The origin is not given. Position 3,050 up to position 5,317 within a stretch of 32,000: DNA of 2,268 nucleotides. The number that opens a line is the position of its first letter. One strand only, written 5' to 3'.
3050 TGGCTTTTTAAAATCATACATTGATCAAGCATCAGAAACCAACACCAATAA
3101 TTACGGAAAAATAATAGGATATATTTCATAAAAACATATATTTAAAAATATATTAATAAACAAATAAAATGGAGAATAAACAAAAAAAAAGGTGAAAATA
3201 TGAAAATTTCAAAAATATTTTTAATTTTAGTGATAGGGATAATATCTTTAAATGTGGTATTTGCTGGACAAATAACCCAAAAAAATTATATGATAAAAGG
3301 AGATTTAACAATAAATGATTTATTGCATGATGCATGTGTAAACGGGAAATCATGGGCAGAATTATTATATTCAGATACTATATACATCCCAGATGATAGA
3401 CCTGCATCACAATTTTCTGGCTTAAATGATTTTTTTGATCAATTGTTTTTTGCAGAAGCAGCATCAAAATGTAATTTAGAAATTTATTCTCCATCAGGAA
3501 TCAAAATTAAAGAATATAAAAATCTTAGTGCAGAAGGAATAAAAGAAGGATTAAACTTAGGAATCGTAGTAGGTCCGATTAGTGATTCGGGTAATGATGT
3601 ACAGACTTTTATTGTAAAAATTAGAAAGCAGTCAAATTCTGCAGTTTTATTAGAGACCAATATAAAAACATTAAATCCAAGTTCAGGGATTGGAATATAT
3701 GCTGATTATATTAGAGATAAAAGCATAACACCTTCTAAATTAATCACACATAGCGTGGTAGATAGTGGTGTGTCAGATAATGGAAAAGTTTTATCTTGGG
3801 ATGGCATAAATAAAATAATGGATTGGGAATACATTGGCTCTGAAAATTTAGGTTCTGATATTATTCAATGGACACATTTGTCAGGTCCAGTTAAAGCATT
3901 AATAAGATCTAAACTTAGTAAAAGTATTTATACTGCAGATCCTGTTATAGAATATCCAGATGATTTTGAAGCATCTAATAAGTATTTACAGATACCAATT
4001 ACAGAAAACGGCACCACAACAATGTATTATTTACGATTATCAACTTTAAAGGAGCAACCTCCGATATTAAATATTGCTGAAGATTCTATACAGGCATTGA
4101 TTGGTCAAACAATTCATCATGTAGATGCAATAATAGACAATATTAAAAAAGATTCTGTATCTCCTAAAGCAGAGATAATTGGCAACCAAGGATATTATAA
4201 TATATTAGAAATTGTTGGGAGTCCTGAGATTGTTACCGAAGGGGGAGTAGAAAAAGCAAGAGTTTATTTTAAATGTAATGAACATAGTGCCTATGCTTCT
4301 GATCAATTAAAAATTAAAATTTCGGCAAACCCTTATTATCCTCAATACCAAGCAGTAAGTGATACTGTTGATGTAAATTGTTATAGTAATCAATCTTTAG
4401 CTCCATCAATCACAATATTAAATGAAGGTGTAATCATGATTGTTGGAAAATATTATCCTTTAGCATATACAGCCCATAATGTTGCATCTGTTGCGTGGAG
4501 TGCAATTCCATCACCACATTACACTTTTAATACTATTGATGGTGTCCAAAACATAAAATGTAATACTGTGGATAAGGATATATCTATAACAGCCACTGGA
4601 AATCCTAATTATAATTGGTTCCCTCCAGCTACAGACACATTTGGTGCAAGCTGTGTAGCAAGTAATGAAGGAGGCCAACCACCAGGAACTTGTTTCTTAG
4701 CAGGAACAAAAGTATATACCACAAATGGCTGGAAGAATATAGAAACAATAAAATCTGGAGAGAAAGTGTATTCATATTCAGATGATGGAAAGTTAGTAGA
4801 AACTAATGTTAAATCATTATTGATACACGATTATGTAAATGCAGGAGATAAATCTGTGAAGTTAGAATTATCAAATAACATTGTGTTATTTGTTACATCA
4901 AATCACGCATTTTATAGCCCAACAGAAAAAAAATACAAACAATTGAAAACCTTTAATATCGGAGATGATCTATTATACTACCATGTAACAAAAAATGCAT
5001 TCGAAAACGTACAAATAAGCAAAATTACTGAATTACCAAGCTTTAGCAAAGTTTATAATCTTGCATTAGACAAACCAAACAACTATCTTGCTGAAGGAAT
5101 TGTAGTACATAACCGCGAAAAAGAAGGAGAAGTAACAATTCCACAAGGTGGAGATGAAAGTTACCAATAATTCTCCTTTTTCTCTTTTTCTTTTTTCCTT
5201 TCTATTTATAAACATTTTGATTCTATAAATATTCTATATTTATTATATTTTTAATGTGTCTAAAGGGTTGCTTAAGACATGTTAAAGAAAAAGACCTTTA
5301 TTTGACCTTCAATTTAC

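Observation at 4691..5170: Complete mini-intein-like Hint domain at the extreme C-terminus of a Sec-secreted protein, with no C-extein nucleophile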

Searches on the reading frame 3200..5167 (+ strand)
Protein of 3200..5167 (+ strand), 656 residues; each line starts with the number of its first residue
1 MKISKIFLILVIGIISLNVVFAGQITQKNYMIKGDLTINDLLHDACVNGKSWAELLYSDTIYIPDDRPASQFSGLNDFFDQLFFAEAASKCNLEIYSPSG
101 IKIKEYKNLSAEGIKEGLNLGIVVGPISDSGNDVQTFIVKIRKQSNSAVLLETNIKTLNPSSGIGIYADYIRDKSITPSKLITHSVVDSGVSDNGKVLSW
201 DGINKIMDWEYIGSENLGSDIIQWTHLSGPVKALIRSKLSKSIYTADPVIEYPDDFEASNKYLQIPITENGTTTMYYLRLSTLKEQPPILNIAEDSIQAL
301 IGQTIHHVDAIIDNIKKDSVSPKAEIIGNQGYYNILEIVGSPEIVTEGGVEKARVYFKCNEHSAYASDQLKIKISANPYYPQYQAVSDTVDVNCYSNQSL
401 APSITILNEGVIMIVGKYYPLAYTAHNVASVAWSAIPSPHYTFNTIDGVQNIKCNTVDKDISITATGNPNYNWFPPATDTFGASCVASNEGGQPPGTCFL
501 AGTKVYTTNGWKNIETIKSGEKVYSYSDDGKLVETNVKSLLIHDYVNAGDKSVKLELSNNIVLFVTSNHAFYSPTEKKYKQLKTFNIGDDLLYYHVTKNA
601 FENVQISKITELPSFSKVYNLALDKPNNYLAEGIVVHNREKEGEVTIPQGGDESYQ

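Call 3: search_protein_families(library=pfam, proteins=[window:3200-5167:+], max_evalue=1)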
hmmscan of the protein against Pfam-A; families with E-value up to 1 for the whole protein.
window:3200-5167:+ (656 aa): 4 families
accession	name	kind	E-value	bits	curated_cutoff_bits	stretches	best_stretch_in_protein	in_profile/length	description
PF07591.16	PT-HINT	-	5.4e-10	40.1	27.7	1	505-638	2-136/137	Pretoxin HINT domain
PF14890.11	Intein_splicing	-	6e-07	29.8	35.8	1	522-638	68-155/155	Intein splicing domain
PF01079.26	Hint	-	2.3e-05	24.5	29.7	1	496-610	11-133/213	Hint module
PF13403.11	Hint_2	-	0.0041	17.9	28.4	1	497-530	1-34/147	Hint domain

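Call 4: search_protein_families(library=ncbifam, proteins=[window:3200-5167:+], max_evalue=1)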
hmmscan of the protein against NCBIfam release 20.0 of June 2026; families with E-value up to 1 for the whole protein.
window:3200-5167:+ (656 aa): 4 families
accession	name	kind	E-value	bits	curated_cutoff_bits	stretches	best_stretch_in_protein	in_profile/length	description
TIGR01443.1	intein_Cterm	domain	3.4e-06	27.1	15.6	1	617-638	1-23/24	intein C-terminal splicing region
NF011302.0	PRK14714.1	equivalog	8.9e-06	23.5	1791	1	517-638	977-1100/1350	DNA-directed DNA polymerase II large subunit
TIGR01445.1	intein_Nterm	domain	0.00059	20.8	24.5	1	498-572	1-82/83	intein N-terminal splicing region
NF038162.1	RtcB_rel_intein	exception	0.044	11.7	1150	0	497-603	94-199/961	intein-containing RtcB family protein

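Call 7: find_homologous_proteins(query=window:3200-5167:+, max_evalue=0.001)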
Query window:3200-5167:+ (656 aa): 5 proteins with E <= 0.001 among 8000 candidates.
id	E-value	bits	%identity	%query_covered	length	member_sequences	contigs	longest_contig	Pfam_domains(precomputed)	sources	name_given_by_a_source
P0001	0.0e+0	1418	100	95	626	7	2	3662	PF07591.16,PF01079.26,PF14890.12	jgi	-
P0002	1.7e-245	835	62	99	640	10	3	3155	PF07591.16,PF01079.26,PF14890.12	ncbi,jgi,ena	-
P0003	9.8e-232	789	60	99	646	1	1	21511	PF07591.16,PF01079.26,PF14890.12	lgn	-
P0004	2.3e-35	140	46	30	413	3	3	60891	-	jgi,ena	-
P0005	5.6e-28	116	40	35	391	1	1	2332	-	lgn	-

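Call 14: find_encoding_contigs(protein=P0003, flank=10000, max_places=4)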
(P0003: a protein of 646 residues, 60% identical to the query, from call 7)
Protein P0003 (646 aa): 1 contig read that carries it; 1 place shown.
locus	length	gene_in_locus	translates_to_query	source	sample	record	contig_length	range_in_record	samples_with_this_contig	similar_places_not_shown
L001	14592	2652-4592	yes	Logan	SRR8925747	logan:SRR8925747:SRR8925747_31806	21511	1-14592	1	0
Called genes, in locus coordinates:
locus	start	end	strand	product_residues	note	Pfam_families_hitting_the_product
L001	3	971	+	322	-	?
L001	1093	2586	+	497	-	-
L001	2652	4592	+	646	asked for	PF01079:Hint (weak), PF07591:PT-HINT, PF14890:Intein_splicing (weak)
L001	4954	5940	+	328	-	PF00297:Ribosomal_L3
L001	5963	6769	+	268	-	PF00573:Ribosomal_L4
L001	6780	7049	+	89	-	PF00276:Ribosomal_L23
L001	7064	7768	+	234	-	PF00181:Ribosomal_L2_N (weak), PF03947:Ribosomal_L2_C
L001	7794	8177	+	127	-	PF00203:Ribosomal_S19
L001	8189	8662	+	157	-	PF00237:Ribosomal_L22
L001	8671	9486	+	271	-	PF07650:KH_2, PF00189:Ribosomal_S3_C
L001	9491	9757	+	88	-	PF00831:Ribosomal_L29 (weak)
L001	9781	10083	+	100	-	PF01253:SUI1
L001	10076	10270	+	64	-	PF01868:RNase_P-MRP_p29 (weak)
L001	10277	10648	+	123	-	PF00366:Ribosomal_S17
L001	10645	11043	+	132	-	PF00238:Ribosomal_L14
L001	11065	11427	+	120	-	PF16906:Ribosomal_L26, PF00467:KOW (weak)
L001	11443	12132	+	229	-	PF00900:Ribosomal_S4e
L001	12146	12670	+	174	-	PF00281:Ribosomal_L5, PF00673:Ribosomal_L5_C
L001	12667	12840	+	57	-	PF00253:Ribosomal_S14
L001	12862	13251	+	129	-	PF00410:Ribosomal_S8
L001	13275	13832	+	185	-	PF00347:Ribosomal_L6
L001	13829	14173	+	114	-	PF01655:Ribosomal_L32e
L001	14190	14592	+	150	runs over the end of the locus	PF25476:Ribosomal_L19e_C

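Call 15: find_encoding_contigs(protein=P0004, flank=10000, max_places=4)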
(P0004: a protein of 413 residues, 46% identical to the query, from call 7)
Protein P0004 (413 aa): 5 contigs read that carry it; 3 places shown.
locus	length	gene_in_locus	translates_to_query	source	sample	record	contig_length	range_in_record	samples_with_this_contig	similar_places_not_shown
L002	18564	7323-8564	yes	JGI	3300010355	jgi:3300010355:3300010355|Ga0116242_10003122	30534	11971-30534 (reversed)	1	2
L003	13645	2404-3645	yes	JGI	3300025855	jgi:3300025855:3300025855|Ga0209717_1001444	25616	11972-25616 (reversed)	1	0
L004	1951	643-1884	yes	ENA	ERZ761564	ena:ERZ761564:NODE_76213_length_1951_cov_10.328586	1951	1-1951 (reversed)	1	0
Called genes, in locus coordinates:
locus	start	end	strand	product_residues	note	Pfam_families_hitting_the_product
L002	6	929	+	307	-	PF13290:CHB_HEX_C_1, PF13287:Fn3_assoc, PF13290:CHB_HEX_C_1, PF13287:Fn3_assoc, PF13290:CHB_HEX_C_1, PF13287:Fn3_assoc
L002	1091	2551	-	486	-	PF13173:AAA_14, PF13635:DUF4143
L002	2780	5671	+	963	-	PF03174:CHB_HEX_C (faint), PF13290:CHB_HEX_C_1, PF13287:Fn3_assoc, PF13290:CHB_HEX_C_1, PF13287:Fn3_assoc, PF13290:CHB_HEX_C_1, PF13287:Fn3_assoc, PF13290:CHB_HEX_C_1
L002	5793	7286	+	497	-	-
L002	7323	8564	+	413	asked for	-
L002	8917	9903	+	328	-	PF00297:Ribosomal_L3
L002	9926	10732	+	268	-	PF00573:Ribosomal_L4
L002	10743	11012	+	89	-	PF00276:Ribosomal_L23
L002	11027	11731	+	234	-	PF00181:Ribosomal_L2_N (weak), PF03947:Ribosomal_L2_C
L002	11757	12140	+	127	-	PF00203:Ribosomal_S19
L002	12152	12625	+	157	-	PF00237:Ribosomal_L22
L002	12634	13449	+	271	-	PF07650:KH_2, PF00189:Ribosomal_S3_C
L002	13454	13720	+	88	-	PF00831:Ribosomal_L29 (weak)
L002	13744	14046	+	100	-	PF01253:SUI1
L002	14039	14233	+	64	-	PF01868:RNase_P-MRP_p29 (weak)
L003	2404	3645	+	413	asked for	-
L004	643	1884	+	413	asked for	-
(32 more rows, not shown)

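Call 17: find_encoding_contigs(protein=P0002, flank=10000, max_places=4)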
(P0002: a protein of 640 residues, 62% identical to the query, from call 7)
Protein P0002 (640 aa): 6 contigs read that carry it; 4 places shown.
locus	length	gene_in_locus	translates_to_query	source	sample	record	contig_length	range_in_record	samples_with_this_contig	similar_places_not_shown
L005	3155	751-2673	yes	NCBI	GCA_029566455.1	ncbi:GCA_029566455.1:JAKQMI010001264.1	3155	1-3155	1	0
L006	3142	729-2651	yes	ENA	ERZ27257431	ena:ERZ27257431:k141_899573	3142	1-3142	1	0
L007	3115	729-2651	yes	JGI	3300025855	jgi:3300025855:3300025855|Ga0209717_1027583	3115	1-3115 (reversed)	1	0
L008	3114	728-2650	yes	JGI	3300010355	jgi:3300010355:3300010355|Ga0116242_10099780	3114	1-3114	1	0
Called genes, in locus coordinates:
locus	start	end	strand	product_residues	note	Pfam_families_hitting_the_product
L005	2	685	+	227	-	?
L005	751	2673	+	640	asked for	PF01079:Hint (weak), PF07591:PT-HINT, PF14890:Intein_splicing (faint)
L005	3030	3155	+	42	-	?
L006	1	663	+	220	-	?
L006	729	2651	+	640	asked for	PF01079:Hint (weak), PF07591:PT-HINT, PF14890:Intein_splicing (faint)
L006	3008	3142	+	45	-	?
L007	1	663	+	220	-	?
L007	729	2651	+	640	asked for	PF01079:Hint (weak), PF07591:PT-HINT, PF14890:Intein_splicing (faint)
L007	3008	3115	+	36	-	?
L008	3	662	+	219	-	?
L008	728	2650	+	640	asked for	PF01079:Hint (weak), PF07591:PT-HINT, PF14890:Intein_splicing (faint)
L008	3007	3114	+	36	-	?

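Call 41: predict_structure(alignment_id=A3)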
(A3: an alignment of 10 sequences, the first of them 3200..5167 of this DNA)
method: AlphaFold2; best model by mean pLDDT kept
length: 656 residues; sequences in the alignment: 10
mean_pLDDT: 69.6   pTM: 0.30
mean pLDDT of the five models: 69.6, 68.5, 67.8, 66.1, 61.1
residues with pLDDT >= 90: 96; 70-90: 290; 50-70: 110; < 50: 160
segments of 3 or more residues with pLDDT < 50: 1-25, 59-87, 164-176, 178-194, 212-231, 233-256, 489-496, 640-656
pLDDT, mean of each block of 10 residues (from residue 1): 44 38 52 81 86 67 41 37 49 87 87 88 77 82 85 79 48 46 39 49 59 42 44 46 33 47 54 58 63 79 80 88 74 74 81 89 63 89 84 71 76 78 82 79 77 81 87 80 69 53 91 89 90 87 65 89 85 81 71 91 92 82 86 81 29 26
secondary structure, 60 per line:
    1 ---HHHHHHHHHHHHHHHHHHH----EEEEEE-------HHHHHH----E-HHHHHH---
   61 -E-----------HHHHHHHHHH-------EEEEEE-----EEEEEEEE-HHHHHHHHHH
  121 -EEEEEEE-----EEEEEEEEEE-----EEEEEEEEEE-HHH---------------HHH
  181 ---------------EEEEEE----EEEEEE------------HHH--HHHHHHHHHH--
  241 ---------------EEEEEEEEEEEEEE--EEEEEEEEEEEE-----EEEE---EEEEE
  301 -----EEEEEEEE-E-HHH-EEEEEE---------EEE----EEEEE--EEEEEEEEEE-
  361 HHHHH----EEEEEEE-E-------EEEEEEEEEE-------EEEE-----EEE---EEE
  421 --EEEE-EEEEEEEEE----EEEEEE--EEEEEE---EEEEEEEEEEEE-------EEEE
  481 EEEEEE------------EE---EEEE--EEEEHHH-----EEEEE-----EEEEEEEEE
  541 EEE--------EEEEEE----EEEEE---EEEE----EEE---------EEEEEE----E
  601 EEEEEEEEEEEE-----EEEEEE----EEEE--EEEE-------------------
elements in order (helices of 4 or more, strands of 3 or more residues): H4-22 E27-32 H40-45 H52-57 H74-83 E91-96 E102-109 H111-120 E122-128 E134-143 E149-158 E196-201 E206-211 H229-238 E256-269 E272-283 E289-292 E296-300 E306-313 E321-326 E336-338 E343-347 E350-359 H361-365 E370-376 E386-395 E403-406 E412-414 E418-420 E423-426 E428-436 E441-446 E449-454 E458-469 E477-486 E504-507 E510-513 E522-526 E532-543 E552-557 E562-566 E570-573 E578-580 E590-595 E600-612 E618-623 E628-631 E634-637

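Call 44: fold_search(model_id=the predicted structure, library=pdb)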
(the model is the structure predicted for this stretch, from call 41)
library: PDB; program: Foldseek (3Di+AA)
matches with E <= 10: 1894; with E <= 0.001: 302
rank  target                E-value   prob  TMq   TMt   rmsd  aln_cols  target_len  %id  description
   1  6y75_B                1.0e-09  1.00  0.19  0.77   2.9       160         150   22  BIL2 domain from T.thermophila BUBL1 locus (C1A-N143A) (released 2021-02-03)
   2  6tmm_BBB              1.3e-09  1.00  0.20  0.77   2.6       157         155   24  BIL2 domain from T.thermophila BUBL1 locus (C1A-N143A) (released 2020-12-16)
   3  6y75_A                2.1e-09  1.00  0.19  0.76   3.2       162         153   22  BIL2 domain from T.thermophila BUBL1 locus (C1A-N143A) (released 2021-02-03)
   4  2lwy_MODEL_1_A        4.8e-09  1.00  0.19  0.84   2.1       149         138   23  Solution Structure of Bacterial Intein-Like domain from Clostridium thermocellum (released 2013-05-08)
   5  6tmm_AAA              1.5e-08  1.00  0.18  0.72   3.4       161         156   22  BIL2 domain from T.thermophila BUBL1 locus (C1A-N143A) (released 2020-12-16)
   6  6rpq                  2.8e-08  1.00  0.20  0.49  12.6       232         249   16  Crystal structure of PhoCDC21-1 intein (released 2019-08-14)
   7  2in0                  3.6e-08  1.00  0.20  0.86   2.0       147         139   20  crystal structure of Mtu recA intein splicing domain (released 2007-05-01)
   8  3ifj_A                4.6e-08  1.00  0.19  0.82   3.1       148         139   20  Crystal structure of Mtu recA intein, splicing domain (released 2009-10-06)
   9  2in8                  4.9e-08  1.00  0.20  0.86   2.0       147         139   20  crystal structure of Mtu recA intein, splicing domain (released 2007-05-01)
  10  6frg                  5.7e-08  1.00  0.19  0.76   3.6       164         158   15  Crystal structure of G-1F mutant of Ssp DnaB Mini-Intein variant M86 (released 2019-01-30)
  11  7oec                  7.4e-08  1.00  0.19  0.68   3.7       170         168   18  Crystal structure of an intein from a hyperthermophile (released 2021-05-26)
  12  2imz_B                7.8e-08  1.00  0.19  0.80   3.2       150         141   19  Crystal structure of Mtu recA intein splicing domain (released 2007-05-01)
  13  1at0                  9.6e-08  1.00  0.19  0.79   3.7       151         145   16  17-kDA fragment of hedgehog C-terminal autoprocessing domain (released 1997-11-12)
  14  5i0a                  1.0e-07  1.00  0.20  0.86   2.0       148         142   18  RecA mini intein in complex with cisplatin (released 2016-09-21)
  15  2imz_A                1.0e-07  1.00  0.18  0.76   3.5       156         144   18  Crystal structure of Mtu recA intein splicing domain (released 2007-05-01)
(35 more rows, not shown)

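Call 66: list_cluster_members(proteins=[P0002, P0006, P0004])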
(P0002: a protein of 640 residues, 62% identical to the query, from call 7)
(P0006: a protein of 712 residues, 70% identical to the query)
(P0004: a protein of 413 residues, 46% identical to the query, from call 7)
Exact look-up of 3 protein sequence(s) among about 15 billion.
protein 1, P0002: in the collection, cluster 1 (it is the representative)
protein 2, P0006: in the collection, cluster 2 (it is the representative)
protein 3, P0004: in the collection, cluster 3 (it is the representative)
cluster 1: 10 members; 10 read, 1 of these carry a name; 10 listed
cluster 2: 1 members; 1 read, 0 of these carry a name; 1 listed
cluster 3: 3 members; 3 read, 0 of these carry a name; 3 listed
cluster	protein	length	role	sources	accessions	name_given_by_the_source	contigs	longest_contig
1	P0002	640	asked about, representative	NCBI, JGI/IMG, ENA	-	-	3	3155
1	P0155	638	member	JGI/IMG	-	hypothetical protein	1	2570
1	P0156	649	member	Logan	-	-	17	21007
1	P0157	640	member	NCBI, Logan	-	-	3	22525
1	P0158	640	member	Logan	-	-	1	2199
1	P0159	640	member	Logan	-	-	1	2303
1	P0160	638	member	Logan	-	-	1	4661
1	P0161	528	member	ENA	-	-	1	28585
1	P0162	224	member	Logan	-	-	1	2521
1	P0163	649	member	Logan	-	-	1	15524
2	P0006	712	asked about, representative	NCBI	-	-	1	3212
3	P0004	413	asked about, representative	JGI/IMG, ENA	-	-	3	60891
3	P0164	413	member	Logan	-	-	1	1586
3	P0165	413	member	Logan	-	-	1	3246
